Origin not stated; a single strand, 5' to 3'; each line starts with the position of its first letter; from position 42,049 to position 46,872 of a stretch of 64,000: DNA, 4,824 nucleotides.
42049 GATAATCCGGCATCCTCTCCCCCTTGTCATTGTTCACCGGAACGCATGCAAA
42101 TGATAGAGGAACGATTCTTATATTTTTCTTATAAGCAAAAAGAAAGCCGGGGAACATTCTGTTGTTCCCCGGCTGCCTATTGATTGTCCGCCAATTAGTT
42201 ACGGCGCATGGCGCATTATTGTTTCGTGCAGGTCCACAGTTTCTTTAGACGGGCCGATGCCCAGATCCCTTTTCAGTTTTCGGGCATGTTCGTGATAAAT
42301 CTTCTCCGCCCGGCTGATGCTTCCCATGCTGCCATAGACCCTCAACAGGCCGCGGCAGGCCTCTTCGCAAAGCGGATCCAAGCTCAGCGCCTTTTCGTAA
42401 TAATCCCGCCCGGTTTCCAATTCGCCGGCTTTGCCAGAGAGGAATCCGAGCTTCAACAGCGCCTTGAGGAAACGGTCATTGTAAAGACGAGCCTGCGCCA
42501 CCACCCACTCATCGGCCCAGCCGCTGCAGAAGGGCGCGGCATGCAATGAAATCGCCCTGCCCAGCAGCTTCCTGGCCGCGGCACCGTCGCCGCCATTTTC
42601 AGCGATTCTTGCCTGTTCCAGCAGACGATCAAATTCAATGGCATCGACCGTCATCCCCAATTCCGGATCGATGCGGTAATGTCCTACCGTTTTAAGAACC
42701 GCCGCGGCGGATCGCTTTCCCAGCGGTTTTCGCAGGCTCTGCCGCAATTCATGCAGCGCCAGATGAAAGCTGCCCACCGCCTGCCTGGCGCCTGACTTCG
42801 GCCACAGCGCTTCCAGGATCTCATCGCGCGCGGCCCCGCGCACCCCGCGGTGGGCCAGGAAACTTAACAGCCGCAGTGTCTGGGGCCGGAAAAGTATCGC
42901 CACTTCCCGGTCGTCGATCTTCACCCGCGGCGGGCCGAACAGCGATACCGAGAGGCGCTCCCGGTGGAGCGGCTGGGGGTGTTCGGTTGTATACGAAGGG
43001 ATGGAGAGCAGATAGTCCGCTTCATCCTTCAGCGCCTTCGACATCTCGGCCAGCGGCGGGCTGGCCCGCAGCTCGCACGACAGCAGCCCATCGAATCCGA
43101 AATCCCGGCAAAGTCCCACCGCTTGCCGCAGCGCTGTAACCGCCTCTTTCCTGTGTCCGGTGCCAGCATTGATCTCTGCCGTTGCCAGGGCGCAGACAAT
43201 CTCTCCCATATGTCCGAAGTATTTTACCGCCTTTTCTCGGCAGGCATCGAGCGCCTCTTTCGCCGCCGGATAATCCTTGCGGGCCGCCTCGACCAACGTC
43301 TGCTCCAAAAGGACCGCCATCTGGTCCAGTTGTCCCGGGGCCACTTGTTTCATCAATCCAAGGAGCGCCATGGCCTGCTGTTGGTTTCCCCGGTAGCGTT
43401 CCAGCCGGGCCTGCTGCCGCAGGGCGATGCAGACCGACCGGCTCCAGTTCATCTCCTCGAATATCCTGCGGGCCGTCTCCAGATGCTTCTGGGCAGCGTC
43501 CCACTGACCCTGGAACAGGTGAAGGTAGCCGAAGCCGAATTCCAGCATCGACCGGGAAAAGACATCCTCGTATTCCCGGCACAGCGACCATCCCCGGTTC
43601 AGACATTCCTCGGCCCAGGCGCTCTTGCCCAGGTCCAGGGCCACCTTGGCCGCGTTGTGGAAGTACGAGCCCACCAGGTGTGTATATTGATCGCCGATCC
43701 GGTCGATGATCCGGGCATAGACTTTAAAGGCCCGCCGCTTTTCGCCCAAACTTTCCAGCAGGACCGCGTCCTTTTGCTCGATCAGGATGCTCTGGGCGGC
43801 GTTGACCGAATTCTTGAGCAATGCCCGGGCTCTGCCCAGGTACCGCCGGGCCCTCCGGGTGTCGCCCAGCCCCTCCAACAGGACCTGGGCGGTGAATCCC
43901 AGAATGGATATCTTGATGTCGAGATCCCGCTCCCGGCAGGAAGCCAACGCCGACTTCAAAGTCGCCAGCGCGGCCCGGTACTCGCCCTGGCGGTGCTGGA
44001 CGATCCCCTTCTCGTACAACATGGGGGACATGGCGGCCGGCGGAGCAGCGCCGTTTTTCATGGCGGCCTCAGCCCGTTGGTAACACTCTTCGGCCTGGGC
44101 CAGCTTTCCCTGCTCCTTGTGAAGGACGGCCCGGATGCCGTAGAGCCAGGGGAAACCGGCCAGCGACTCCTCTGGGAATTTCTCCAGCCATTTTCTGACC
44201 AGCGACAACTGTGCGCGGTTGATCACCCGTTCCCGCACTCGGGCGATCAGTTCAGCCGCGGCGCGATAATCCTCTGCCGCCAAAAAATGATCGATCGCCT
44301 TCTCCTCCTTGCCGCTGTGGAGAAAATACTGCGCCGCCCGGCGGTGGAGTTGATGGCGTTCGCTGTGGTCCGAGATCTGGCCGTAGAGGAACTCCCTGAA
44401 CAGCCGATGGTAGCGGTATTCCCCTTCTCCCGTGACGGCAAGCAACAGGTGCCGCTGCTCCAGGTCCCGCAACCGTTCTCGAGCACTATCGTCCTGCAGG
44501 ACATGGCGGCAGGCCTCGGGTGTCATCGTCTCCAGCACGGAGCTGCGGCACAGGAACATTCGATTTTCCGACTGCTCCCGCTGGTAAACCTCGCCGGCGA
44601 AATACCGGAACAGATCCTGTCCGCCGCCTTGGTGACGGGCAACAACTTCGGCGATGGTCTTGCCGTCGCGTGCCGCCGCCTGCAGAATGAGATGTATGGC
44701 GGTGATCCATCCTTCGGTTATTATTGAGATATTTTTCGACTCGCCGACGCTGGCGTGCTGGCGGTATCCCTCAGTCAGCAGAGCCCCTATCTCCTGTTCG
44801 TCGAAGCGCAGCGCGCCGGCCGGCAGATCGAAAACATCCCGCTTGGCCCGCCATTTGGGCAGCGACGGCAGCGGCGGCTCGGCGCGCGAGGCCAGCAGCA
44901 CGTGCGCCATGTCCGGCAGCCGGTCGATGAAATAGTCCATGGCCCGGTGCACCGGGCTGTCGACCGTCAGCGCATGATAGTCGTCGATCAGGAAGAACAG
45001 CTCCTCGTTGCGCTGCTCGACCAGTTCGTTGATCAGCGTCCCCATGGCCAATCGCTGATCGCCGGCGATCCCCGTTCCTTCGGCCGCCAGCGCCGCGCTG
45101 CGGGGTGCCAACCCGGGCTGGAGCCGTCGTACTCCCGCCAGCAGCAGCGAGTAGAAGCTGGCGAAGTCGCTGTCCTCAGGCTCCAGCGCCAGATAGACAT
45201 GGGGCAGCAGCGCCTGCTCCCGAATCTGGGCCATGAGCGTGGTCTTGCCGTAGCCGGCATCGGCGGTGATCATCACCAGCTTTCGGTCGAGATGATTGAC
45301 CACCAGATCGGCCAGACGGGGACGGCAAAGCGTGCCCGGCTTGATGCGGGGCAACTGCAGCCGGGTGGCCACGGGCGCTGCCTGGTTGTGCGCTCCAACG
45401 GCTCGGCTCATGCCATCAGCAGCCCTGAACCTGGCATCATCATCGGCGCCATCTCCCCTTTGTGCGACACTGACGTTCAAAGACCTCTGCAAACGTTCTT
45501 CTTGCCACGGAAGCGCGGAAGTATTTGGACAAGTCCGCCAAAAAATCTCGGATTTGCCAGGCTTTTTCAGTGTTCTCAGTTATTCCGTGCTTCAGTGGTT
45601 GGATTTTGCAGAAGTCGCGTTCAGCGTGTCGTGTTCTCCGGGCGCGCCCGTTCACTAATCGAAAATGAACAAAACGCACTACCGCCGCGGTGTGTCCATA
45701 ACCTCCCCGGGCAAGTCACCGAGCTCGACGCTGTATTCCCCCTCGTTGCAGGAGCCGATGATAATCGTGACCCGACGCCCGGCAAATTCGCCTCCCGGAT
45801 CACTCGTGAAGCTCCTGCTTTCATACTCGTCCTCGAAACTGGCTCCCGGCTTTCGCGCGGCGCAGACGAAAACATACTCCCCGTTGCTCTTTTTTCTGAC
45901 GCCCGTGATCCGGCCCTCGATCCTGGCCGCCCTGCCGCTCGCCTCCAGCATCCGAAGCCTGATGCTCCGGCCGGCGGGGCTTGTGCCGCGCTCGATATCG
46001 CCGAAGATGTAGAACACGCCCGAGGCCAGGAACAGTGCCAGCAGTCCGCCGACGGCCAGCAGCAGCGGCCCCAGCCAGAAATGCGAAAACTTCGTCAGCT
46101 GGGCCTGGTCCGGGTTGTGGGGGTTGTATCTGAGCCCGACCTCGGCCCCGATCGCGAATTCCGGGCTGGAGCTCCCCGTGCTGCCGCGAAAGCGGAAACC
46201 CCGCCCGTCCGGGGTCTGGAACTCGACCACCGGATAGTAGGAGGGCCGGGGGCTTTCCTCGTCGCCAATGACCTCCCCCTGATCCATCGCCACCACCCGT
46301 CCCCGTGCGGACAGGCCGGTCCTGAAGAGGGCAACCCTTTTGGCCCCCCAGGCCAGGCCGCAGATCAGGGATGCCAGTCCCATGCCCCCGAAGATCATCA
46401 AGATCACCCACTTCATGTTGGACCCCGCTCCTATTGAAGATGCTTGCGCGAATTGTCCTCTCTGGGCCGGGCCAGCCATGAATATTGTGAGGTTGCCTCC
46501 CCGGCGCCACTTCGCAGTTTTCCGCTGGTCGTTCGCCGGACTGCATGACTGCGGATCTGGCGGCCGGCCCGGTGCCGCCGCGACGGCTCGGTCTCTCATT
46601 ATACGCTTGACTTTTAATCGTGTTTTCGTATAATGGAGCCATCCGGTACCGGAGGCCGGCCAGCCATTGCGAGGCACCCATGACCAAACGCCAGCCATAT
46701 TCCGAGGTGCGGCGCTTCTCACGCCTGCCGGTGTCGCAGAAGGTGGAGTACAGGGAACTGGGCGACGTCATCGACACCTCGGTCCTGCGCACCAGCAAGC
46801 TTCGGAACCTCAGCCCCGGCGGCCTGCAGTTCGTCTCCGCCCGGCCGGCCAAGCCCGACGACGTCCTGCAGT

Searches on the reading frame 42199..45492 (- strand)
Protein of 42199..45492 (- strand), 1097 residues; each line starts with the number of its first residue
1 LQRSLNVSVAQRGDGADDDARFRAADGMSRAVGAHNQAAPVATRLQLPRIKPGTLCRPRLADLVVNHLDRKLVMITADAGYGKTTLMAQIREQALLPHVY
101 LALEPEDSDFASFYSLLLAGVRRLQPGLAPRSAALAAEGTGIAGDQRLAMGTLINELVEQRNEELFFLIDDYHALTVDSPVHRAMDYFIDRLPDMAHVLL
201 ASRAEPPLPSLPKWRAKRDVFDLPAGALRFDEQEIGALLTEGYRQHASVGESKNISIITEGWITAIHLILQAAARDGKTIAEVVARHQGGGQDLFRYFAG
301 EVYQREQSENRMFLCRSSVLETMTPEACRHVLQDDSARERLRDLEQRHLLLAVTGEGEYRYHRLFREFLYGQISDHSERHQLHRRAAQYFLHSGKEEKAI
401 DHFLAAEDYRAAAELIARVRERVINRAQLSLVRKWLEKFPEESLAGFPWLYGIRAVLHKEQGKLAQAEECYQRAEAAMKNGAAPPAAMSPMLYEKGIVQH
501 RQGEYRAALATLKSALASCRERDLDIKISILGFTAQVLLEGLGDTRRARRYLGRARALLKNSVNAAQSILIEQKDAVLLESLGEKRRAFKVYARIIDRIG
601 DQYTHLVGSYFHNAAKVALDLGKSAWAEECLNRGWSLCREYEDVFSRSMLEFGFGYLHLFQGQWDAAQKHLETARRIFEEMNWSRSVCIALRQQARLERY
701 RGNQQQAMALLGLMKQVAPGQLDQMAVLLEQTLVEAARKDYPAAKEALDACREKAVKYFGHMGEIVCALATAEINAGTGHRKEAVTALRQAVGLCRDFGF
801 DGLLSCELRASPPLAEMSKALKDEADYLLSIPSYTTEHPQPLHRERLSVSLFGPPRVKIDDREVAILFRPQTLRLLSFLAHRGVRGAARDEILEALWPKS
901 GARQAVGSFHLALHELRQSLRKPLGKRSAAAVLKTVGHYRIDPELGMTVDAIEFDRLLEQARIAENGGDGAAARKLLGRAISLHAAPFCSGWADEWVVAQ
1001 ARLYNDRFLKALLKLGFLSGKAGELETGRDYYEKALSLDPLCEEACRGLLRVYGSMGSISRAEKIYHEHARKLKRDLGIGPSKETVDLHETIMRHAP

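Call 52: search_protein_families(library=pfam, proteins=[window:42199-45492:-], max_evalue=0.001)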
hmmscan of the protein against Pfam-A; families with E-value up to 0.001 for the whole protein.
window:42199-45492:- (1097 aa): 9 families
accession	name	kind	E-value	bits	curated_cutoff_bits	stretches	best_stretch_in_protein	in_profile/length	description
PF03704.23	BTAD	-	2.5e-18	67.3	22.1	1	949-1092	1-145/146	Bacterial transcriptional activator domain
PF13424.12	TPR_12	-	2.4e-16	60.1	30.1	2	491-560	5-76/77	Tetratricopeptide repeat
PF17874.7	TPR_MalT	-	8.2e-15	55.3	45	2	450-632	82-264/336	MalT-like TPR region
PF13428.12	TPR_14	-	5.9e-10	39.3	23.5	0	1011-1051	3-43/44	Tetratricopeptide repeat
PF00515.34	TPR_1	-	6.8e-09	35.6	27.8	0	450-474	3-27/34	Tetratricopeptide repeat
PF13181.12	TPR_8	-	1.1e-07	31.8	25.7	0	1010-1040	2-32/34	Tetratricopeptide repeat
PF07719.23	TPR_2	-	2.8e-07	30.6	27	0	1010-1040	2-32/34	Tetratricopeptide repeat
PF13401.12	AAA_22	-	3.8e-07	30.9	27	1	70-182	5-98/130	AAA domain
PF13191.12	AAA_16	-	0.00055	20.9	32.6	1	71-179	25-148/167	AAA ATPase domain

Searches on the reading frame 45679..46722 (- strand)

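Call 52: search_protein_families(library=pfam, proteins=[window:45679-46722:-], max_evalue=0.001)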
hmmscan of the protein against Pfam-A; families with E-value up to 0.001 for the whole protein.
window:45679-46722:- (347 aa): 1 family
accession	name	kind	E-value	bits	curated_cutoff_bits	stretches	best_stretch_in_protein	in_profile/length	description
PF12158.14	DUF3592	-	2.6e-11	44.5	25.3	1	140-212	2-82/84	Domain of unknown function (DUF3592)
